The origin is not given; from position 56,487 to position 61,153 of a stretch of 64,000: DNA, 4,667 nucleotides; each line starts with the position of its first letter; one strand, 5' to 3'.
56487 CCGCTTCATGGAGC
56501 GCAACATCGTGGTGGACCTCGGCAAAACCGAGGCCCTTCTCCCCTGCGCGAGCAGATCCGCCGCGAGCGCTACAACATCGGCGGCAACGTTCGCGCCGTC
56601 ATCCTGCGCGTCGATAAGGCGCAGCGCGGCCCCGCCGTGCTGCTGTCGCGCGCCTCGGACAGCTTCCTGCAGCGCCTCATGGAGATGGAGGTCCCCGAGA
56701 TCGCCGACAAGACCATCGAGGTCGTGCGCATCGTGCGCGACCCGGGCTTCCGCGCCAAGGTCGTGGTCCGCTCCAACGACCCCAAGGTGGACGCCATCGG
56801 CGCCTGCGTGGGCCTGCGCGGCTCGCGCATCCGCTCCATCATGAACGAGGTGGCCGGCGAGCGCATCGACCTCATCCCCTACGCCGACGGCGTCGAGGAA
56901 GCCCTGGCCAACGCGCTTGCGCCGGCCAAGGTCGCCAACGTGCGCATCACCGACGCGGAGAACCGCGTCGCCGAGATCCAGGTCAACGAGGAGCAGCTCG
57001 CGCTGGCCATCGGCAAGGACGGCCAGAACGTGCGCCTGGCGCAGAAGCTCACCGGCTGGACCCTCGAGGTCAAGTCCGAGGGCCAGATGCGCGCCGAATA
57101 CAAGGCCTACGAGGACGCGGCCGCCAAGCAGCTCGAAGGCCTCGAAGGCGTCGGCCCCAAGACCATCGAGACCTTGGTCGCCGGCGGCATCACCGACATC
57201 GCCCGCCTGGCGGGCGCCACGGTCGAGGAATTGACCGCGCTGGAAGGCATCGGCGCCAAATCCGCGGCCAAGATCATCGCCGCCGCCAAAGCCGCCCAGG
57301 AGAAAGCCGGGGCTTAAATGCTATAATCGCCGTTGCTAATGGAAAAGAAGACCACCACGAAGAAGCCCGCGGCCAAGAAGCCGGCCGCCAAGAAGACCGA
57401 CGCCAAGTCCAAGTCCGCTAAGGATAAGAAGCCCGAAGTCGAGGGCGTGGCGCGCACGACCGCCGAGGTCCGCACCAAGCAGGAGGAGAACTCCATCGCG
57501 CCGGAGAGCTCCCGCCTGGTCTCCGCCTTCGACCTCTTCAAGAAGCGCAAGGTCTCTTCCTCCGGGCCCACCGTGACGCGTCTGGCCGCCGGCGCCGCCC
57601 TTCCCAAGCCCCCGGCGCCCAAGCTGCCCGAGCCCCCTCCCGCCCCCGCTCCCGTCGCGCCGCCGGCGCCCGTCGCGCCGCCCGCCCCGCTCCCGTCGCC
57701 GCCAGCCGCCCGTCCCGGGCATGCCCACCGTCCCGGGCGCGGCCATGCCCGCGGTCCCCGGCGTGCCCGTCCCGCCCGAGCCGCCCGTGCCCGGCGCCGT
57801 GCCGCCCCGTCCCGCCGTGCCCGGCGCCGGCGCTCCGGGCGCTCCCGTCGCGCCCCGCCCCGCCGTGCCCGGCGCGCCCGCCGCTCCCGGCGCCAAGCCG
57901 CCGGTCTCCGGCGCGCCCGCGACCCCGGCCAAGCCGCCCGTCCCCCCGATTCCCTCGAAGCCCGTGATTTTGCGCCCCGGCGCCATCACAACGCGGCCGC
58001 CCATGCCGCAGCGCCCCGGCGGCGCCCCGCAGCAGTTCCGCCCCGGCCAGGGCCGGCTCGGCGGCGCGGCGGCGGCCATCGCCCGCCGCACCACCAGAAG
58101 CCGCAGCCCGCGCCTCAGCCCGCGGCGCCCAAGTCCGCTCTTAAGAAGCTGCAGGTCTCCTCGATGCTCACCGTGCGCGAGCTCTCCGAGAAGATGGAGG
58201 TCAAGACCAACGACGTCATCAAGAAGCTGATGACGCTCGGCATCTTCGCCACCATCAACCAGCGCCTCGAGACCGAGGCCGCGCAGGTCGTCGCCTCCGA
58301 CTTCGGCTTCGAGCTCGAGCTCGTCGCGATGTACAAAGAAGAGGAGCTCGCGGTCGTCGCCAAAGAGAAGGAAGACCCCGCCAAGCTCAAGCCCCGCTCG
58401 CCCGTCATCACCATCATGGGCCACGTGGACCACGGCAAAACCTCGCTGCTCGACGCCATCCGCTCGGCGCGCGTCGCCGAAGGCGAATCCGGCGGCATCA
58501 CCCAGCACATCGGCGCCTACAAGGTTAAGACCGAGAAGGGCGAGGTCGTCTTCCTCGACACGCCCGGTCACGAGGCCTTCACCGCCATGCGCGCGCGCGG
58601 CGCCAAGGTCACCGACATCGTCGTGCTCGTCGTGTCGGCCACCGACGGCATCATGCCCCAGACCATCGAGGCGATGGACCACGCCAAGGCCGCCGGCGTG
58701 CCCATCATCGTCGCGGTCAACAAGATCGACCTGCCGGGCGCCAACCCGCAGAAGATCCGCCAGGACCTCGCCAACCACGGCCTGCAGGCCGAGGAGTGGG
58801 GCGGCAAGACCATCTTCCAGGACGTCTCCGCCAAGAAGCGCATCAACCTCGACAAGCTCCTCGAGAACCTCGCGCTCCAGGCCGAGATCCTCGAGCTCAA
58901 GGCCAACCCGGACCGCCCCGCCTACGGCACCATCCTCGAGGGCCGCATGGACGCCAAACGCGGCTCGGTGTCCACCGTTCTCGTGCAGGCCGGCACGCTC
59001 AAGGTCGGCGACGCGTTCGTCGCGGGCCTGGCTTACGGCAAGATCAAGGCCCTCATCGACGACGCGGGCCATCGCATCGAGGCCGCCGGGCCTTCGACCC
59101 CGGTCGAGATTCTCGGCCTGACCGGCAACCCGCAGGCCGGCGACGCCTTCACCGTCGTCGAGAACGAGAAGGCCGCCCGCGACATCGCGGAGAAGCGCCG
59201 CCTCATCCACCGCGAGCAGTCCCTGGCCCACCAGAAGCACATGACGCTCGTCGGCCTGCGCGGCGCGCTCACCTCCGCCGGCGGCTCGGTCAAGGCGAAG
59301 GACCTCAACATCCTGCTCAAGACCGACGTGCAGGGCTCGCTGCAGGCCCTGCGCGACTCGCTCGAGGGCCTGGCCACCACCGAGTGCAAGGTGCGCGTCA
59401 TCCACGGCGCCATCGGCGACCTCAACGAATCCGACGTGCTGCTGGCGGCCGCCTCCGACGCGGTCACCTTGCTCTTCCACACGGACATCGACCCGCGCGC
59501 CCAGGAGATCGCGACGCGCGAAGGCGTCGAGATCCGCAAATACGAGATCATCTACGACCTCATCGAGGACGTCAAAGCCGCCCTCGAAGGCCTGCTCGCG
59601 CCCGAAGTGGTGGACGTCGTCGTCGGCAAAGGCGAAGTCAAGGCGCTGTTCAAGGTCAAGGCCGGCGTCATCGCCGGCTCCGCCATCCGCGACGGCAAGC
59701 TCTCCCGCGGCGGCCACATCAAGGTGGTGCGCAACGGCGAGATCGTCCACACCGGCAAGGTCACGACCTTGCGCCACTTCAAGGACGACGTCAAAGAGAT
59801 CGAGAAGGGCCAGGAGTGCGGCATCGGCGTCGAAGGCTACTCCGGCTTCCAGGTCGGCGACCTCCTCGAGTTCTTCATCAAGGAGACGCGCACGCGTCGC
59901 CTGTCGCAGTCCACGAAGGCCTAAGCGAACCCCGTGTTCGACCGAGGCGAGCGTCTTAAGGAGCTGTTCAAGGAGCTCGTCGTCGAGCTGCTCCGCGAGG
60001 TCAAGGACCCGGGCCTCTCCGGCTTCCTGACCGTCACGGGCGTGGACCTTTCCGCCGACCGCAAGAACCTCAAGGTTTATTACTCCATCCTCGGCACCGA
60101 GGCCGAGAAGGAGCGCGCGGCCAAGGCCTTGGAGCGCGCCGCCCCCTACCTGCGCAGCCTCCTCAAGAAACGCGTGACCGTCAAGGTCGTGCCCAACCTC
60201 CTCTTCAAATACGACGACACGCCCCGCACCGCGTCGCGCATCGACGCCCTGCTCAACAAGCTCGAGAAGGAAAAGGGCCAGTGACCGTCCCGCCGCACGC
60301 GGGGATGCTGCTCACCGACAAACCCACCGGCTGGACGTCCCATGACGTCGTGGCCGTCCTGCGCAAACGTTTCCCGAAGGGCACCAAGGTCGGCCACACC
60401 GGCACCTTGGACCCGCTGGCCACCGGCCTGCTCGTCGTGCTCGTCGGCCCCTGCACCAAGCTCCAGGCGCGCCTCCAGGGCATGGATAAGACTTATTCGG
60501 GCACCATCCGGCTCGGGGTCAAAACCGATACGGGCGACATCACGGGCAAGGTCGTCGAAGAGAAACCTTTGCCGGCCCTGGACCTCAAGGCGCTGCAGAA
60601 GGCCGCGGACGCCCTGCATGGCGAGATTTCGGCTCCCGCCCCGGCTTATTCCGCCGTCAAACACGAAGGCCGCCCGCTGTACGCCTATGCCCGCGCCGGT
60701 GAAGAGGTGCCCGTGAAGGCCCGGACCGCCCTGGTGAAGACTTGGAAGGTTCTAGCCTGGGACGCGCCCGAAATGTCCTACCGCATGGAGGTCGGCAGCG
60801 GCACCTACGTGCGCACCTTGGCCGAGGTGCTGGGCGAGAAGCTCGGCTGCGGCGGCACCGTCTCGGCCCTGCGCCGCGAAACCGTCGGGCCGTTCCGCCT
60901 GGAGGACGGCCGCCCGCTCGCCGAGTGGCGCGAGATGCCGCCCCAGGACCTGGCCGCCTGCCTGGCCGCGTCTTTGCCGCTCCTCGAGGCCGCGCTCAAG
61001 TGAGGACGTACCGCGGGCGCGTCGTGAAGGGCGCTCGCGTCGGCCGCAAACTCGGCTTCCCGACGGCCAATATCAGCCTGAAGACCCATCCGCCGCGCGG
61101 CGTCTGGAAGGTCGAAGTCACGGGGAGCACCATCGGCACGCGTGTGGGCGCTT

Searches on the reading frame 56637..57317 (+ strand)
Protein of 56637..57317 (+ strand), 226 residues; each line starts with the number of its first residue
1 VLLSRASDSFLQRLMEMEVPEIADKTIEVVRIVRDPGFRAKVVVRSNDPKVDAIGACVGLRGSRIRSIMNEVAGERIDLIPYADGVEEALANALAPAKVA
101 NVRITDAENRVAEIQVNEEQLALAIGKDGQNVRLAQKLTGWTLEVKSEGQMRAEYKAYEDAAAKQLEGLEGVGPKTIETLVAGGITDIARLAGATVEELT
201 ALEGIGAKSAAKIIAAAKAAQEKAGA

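Call 90: search_protein_families(library=pfam, proteins=[window:56637-57317:+], max_evalue=0.001)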
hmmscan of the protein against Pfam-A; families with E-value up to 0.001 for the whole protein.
window:56637-57317:+ (226 aa): 10 families
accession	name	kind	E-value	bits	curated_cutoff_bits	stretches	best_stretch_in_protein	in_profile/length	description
PF13184.12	KH_5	-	9.8e-24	83.7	27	1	36-104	1-69/69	NusA-like KH domain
PF14520.12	HHH_5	-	1.4e-12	48.3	27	1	165-218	3-56/57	Helix-hairpin-helix domain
PF00633.29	HHH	-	1.6e-09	37.6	24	1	194-215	8-29/30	Helix-hairpin-helix motif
PF07650.23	KH_2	-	1e-07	32.1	22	1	87-143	3-58/78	KH domain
PF23095.1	KH_NusA_C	-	2.3e-05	24.8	34.2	1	114-146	3-35/59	Transcription termination/antitermination protein NusA, KH domain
PF21176.3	RecR_HhH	-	8.8e-05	22.7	27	0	196-213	5-22/45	RecR, helix-hairpin-helix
PF01367.25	5_3_exonuc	-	0.00015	22.7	40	0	185-217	6-38/97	5'-3' exonuclease, C-terminal SAM fold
PF00013.35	KH_1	-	0.0002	21.5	21.5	0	52-81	9-37/66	KH domain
PF12826.13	HHH_2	-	0.00075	20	27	0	169-214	8-52/64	Helix-hairpin-helix motif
PF14716.13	HHH_8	-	0.00078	20.2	30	0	195-215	46-66/73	Helix-hairpin-helix domain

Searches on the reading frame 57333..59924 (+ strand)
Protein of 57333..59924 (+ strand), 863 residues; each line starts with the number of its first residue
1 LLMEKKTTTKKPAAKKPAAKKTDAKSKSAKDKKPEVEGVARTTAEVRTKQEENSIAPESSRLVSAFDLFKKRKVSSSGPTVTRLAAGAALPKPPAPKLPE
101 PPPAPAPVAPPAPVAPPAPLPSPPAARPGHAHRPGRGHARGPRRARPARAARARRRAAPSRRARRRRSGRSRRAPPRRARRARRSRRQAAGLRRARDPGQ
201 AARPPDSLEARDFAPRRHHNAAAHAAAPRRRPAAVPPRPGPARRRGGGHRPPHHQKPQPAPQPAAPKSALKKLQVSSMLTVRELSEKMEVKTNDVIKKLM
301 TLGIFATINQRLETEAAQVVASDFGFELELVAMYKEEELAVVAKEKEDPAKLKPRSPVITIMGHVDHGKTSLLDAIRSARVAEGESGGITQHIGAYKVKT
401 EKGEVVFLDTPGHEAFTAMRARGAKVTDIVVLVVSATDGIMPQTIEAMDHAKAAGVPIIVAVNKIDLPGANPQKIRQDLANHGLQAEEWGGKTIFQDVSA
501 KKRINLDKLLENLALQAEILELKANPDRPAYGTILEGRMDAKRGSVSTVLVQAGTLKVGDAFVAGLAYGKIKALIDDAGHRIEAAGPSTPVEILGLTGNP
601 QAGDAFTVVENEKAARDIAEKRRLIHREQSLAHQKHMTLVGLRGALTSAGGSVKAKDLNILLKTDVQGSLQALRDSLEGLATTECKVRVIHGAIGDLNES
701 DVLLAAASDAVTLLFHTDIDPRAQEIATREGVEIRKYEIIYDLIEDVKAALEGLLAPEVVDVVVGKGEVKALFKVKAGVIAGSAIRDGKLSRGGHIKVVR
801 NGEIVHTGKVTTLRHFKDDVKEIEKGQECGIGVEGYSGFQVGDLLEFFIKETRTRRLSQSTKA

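Call 90: search_protein_families(library=pfam, proteins=[window:57333-59924:+], max_evalue=0.001)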
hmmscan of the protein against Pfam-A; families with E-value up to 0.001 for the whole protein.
window:57333-59924:+ (863 aa): 9 families
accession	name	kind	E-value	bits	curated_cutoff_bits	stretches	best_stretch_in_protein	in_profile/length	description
PF00009.33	GTP_EFTU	-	3.6e-36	125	26.5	1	358-514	5-183/188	Elongation factor Tu GTP binding domain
PF11987.13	IF-2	-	6e-33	113.7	27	1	653-748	22-117/117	Translation-initiation factor 2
PF22042.2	EF-G_D2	-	2.1e-26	92.2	27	1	529-609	1-84/84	Elongation factor G domain 2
PF04760.21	IF2_N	-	3.5e-13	49.5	25.3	1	279-327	4-53/53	Translation initiation factor IF-2, N-terminal region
PF01926.29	MMR_HSR1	-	1.5e-11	44.8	21.9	1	359-464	2-113/113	50S ribosome-binding GTPase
PF00071.28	Ras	-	2.9e-07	30.7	21.6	1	360-516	3-159/162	Ras family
PF00025.27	Arf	-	1.2e-05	25.3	22.3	1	358-513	16-170/174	ADP-ribosylation factor family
PF03144.31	GTP_EFTU_D2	-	8.6e-05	23.3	30.3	1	778-845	1-72/73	Elongation factor Tu domain 2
PF10662.15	PduV-EutP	-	0.0008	19.7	21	0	359-513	4-141/143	Ethanolamine utilisation - propanediol utilisation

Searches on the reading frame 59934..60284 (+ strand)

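Call 90: search_protein_families(library=pfam, proteins=[window:59934-60284:+], max_evalue=0.001)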
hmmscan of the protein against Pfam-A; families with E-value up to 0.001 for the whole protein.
window:59934-60284:+ (116 aa): 1 family
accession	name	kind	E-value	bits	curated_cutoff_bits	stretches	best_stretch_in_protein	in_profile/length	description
PF02033.23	RBFA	-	1.1e-27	96.8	34.7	1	4-107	1-105/105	Ribosome-binding factor A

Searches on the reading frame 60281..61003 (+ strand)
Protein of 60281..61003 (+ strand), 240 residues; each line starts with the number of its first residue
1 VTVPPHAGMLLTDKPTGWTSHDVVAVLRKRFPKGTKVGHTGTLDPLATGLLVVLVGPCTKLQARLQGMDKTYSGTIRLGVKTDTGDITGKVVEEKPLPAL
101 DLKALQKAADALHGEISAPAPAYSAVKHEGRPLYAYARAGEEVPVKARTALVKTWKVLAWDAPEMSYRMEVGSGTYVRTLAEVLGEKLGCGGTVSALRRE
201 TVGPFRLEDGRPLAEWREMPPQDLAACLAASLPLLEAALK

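Call 90: search_protein_families(library=pfam, proteins=[window:60281-61003:+], max_evalue=0.001)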
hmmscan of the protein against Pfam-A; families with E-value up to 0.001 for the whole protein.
window:60281-61003:+ (240 aa): 2 families
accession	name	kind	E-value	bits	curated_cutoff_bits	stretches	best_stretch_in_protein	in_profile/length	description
PF01509.24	TruB_N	-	1.3e-45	155.8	27.3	1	31-177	3-149/149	TruB family pseudouridylate synthase (N terminal domain)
PF16198.10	TruB_C_2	-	6.9e-08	33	29.3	1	178-208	1-31/66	tRNA pseudouridylate synthase B C-terminal domain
